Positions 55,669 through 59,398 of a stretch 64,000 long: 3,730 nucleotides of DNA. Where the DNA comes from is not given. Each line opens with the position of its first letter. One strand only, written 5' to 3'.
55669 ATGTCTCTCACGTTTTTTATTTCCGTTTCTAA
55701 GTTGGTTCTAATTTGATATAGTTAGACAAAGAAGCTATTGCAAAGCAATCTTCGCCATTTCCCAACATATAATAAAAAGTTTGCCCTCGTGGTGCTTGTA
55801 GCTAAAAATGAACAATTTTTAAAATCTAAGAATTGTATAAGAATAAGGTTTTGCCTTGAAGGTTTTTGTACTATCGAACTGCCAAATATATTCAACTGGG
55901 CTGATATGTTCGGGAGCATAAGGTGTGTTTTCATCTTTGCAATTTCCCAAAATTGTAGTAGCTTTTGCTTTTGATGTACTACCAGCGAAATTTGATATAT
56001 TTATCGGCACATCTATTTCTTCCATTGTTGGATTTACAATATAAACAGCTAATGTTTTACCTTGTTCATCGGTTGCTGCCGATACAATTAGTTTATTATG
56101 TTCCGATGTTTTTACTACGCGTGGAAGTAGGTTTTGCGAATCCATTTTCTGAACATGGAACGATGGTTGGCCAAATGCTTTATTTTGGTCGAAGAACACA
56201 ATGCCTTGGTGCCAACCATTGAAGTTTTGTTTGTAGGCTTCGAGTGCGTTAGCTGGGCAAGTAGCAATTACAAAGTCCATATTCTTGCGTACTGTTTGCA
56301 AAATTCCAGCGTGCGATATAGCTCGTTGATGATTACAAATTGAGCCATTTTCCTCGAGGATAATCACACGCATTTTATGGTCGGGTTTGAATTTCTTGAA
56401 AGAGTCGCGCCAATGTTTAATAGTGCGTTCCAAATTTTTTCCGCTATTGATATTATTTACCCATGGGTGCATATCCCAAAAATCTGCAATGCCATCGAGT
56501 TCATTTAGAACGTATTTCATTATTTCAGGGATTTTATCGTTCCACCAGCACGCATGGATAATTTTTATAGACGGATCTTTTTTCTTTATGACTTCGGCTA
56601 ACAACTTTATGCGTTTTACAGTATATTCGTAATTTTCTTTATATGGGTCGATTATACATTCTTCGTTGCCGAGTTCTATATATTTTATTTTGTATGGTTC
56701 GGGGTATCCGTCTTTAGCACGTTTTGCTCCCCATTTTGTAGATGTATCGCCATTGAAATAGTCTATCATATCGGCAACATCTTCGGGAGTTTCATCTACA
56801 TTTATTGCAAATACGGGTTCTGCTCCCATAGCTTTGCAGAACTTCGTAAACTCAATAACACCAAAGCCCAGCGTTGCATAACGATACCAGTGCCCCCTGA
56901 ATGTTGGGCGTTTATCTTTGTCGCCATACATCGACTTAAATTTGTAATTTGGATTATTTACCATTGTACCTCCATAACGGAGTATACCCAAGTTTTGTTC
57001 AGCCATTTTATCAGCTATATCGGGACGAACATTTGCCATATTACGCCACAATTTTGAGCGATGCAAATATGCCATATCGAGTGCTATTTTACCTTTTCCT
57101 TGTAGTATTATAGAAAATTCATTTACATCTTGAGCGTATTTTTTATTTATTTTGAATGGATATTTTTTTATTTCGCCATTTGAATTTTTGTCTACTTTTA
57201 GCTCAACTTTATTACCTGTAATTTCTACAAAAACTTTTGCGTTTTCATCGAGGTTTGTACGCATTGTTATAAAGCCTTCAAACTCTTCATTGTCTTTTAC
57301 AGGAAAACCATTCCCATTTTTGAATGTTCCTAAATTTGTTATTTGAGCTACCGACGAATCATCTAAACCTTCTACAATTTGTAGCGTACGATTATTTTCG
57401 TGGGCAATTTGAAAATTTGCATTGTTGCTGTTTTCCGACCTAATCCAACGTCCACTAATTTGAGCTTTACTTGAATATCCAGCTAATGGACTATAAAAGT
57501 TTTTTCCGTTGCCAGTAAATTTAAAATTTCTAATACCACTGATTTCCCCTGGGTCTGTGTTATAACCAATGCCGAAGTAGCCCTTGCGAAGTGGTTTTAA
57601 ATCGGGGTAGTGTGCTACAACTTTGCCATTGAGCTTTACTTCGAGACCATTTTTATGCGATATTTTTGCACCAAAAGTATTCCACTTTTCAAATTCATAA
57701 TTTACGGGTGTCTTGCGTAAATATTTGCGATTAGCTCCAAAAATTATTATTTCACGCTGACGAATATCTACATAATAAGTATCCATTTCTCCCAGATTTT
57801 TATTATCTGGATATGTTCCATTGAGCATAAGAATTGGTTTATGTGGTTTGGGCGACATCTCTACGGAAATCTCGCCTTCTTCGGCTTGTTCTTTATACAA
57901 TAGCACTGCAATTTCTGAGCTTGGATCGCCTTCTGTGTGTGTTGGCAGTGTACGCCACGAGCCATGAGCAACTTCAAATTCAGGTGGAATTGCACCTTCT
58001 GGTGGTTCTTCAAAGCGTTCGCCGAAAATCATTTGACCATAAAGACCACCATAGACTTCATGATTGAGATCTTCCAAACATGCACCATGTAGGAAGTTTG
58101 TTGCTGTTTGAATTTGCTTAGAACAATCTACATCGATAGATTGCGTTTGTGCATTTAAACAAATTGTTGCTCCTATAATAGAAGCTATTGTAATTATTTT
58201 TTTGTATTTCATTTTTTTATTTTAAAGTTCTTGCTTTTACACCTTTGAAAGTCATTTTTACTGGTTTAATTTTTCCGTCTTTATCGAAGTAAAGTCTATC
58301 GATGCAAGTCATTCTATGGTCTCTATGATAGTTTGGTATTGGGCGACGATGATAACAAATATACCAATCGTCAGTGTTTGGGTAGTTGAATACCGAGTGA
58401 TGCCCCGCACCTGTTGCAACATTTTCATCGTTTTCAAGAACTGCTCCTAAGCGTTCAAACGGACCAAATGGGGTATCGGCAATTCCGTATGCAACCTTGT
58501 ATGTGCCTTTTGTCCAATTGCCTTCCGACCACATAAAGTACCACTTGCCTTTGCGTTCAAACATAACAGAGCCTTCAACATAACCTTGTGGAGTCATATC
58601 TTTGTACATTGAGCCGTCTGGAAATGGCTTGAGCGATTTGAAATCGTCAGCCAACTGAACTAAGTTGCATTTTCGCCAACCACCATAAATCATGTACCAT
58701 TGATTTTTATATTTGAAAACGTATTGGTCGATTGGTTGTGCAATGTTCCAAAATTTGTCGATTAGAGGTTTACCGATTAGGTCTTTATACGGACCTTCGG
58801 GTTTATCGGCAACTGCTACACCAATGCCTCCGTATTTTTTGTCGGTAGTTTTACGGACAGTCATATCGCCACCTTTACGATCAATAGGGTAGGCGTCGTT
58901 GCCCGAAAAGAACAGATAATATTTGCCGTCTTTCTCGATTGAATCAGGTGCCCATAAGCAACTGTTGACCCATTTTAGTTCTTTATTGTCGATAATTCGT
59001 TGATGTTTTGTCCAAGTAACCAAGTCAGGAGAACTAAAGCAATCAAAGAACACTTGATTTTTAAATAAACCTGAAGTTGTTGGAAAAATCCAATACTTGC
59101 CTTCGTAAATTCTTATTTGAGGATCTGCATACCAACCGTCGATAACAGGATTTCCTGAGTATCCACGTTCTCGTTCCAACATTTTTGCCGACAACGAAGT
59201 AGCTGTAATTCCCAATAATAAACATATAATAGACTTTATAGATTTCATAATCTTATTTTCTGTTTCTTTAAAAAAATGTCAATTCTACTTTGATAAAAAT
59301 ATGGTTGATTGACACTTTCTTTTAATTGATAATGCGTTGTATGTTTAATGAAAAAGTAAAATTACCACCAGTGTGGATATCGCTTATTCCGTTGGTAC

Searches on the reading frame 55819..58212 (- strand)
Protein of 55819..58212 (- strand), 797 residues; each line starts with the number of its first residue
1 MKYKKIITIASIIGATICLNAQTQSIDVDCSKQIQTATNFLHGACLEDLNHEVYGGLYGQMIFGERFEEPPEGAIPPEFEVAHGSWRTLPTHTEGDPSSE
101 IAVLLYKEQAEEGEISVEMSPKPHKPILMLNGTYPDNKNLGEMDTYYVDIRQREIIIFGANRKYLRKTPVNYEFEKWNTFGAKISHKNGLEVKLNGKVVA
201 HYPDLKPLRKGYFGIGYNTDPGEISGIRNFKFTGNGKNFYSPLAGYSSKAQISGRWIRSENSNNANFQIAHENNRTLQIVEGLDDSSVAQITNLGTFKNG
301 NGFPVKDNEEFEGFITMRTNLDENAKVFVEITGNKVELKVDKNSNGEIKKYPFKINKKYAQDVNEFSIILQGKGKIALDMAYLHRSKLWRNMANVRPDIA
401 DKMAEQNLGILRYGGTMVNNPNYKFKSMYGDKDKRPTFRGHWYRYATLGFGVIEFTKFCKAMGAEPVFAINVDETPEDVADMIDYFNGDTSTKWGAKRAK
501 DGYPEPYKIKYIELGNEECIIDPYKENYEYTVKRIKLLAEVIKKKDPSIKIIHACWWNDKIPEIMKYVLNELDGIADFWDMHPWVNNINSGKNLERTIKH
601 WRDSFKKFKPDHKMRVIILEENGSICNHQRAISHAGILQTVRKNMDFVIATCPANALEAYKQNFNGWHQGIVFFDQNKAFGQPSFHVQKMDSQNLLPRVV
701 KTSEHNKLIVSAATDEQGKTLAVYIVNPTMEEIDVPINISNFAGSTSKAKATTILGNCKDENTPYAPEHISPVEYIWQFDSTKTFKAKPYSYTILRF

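Call 70: search_protein_families(library=pfam, proteins=[window:55819-58212:-], max_evalue=0.001)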
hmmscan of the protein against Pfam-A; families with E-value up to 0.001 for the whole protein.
window:55819-58212:- (797 aa): 2 families
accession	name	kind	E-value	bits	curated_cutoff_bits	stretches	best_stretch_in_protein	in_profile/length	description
PF22848.2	ASD1_dom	-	7.1e-15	55.7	22.2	1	477-552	108-177/239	Alpha-L-arabinofuranosidase 1 domain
PF06964.18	Alpha-L-AF_C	-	2.5e-13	51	27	1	627-791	20-165/165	Alpha-L-arabinofuranosidase C-terminal domain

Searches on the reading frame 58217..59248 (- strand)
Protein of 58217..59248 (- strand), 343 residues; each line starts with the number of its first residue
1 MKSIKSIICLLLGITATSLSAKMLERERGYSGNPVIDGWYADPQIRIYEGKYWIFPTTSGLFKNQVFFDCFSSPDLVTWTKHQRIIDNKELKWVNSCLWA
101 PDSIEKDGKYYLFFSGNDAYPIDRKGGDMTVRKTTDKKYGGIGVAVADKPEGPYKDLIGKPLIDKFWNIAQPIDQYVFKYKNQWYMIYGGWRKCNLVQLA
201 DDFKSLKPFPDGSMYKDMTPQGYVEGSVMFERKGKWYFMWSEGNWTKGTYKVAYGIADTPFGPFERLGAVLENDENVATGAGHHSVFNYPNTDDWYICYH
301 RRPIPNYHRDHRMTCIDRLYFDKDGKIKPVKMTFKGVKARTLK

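Call 70: search_protein_families(library=pfam, proteins=[window:58217-59248:-], max_evalue=0.001)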
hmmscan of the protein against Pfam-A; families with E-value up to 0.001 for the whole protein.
window:58217-59248:- (343 aa): 2 families
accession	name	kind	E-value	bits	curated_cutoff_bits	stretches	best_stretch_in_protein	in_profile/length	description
PF04616.20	Glyco_hydro_43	-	2.5e-46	158.8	32.2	1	32-326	2-287/288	Glycosyl hydrolases family 43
PF24793.1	GINT1_N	-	0.00018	21.1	27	0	137-266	83-204/304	Glucosamine inositolphosphorylceramide transferase 1, N-terminal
